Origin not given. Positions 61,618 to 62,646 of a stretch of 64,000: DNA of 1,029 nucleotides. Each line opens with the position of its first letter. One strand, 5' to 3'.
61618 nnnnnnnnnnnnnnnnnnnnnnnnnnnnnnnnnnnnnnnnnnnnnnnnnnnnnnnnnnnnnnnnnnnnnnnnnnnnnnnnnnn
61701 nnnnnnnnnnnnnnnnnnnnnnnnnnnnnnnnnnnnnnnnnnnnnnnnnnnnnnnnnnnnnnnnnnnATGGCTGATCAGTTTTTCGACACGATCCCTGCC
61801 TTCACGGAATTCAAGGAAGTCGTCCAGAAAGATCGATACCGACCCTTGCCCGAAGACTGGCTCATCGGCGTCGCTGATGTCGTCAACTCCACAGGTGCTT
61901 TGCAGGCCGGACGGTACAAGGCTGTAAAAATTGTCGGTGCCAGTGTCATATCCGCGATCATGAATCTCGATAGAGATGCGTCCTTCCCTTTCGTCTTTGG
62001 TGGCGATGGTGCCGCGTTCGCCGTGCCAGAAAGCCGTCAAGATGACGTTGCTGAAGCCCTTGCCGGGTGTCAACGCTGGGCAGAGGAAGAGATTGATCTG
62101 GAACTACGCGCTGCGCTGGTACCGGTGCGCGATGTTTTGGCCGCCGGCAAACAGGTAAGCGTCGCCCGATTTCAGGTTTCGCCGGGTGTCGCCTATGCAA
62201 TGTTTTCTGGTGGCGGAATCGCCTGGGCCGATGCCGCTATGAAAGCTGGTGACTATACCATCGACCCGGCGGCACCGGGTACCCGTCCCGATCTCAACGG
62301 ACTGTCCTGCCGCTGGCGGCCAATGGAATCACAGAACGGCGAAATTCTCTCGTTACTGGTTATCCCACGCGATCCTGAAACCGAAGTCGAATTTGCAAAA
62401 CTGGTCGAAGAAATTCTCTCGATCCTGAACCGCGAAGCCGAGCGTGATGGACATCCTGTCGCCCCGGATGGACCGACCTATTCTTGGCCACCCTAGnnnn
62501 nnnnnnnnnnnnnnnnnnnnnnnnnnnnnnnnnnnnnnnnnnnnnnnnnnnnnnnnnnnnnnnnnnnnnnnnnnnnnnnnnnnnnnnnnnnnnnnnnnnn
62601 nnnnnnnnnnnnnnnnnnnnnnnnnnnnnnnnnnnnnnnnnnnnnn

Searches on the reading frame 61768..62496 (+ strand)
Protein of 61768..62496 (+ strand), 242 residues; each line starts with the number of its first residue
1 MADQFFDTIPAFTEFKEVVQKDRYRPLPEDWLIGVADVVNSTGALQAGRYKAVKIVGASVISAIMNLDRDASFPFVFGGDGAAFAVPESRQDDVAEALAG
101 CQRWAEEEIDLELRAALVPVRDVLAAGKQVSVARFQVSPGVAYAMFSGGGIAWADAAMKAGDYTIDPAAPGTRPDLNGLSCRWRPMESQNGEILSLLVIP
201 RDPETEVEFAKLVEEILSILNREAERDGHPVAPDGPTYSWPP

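Call 40: search_protein_families(library=pfam, proteins=[window:61768-62493:+], max_evalue=0.001)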
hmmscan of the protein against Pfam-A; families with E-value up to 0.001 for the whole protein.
window:61768-62493:+ (242 aa): 2 families
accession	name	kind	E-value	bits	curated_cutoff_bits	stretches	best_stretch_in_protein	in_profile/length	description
PF11294.13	DUF3095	-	1e-83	282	22.2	1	5-242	1-241/378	Protein of unknown function (DUF3095)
PF08545.16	ACP_syn_III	-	0.00028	21.1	24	1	42-89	18-64/80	3-Oxoacyl-[acyl-carrier-protein (ACP)] synthase III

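Call 41: find_encoding_contigs(protein=window:61768-62496:+, flank=4000, max_places=10)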
Protein window:61768-62496:+ (242 aa): 1 contig read that carries it; 1 place shown.
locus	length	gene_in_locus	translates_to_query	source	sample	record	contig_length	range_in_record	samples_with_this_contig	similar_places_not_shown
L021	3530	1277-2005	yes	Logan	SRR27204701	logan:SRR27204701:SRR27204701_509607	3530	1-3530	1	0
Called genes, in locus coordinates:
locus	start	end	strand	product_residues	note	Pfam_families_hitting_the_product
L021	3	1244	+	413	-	?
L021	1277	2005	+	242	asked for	PF11294:DUF3095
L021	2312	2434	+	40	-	PF11294:DUF3095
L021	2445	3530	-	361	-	?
